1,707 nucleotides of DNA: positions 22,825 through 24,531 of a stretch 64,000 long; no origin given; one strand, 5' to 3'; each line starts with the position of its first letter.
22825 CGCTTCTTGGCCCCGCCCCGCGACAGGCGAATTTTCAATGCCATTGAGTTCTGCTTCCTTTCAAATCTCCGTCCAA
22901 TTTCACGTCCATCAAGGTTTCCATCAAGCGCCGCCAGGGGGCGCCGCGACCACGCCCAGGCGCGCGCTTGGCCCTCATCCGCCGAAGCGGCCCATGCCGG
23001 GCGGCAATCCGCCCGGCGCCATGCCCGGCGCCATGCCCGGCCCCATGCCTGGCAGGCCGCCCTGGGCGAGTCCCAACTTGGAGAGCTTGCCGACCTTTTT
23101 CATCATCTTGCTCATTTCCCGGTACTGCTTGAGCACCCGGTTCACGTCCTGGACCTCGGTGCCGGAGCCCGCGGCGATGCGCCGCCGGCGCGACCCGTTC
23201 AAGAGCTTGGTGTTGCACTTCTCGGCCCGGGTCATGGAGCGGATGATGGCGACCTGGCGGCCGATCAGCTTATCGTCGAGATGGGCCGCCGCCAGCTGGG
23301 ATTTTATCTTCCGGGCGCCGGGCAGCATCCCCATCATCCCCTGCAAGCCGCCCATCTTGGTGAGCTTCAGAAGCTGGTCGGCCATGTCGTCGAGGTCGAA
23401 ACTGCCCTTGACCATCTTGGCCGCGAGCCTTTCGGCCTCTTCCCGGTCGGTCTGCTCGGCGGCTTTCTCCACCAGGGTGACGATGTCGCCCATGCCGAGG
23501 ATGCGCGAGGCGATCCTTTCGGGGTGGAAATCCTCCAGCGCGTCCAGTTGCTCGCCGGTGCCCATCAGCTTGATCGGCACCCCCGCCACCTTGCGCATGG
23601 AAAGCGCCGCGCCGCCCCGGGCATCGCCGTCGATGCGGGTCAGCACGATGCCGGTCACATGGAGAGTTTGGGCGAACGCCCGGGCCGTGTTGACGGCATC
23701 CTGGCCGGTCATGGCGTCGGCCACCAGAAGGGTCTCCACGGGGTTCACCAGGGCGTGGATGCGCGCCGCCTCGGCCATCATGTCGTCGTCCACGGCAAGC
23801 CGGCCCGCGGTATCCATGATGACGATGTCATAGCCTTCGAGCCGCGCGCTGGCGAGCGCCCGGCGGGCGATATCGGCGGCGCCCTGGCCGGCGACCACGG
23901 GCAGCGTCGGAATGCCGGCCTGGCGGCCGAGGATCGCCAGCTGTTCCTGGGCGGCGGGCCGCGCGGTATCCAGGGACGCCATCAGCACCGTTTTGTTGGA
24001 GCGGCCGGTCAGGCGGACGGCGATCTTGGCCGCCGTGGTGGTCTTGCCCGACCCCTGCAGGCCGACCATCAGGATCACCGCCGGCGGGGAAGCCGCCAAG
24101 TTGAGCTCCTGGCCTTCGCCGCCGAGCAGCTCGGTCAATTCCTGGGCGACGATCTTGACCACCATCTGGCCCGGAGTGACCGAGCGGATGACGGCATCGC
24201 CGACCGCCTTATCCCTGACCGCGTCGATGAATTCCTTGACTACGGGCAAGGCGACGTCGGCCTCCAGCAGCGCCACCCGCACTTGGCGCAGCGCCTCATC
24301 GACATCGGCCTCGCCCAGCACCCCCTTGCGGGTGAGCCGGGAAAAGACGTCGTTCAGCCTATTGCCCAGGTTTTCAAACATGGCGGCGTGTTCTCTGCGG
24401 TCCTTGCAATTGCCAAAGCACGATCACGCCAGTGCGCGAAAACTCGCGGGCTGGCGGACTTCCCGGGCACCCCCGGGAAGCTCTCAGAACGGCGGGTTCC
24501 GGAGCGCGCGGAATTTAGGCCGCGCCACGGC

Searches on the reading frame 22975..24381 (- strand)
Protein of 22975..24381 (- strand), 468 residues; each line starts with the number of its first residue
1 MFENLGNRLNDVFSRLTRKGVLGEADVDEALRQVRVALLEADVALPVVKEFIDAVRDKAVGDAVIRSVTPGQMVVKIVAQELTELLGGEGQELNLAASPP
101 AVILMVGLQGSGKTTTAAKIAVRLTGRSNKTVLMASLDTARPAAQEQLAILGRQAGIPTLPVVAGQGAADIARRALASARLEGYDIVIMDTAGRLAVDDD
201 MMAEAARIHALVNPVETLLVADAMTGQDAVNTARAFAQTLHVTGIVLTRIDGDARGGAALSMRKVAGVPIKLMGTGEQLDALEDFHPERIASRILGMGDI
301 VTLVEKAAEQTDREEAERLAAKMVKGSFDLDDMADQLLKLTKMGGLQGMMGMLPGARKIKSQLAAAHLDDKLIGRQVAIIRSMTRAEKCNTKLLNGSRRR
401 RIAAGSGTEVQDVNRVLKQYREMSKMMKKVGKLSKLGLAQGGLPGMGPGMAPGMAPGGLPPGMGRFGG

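Call 77: search_protein_families(library=pfam, proteins=[window:22975-24381:-], max_evalue=0.00001)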
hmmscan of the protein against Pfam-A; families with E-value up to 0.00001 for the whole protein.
window:22975-24381:- (468 aa): 5 families
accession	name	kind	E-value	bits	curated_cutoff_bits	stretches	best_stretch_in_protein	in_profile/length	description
PF00448.28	SRP54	-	5e-66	222.5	22.7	1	100-296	1-196/196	SRP54-type protein, GTPase domain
PF02978.25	SRP_SPB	-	7e-31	106.9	27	1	327-427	1-91/91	Signal peptide binding domain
PF02881.24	SRP54_N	-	1.8e-21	76.6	22.4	1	5-82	1-75/75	SRP54-type protein, helical bundle domain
PF06414.18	Zeta_toxin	-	1.4e-07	31.6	22.3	1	95-193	11-104/199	Zeta toxin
PF01656.29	CbiA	-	1.8e-06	28.4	25.4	1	110-256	9-89/125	CobQ/CobB/MinD/ParA nucleotide binding domain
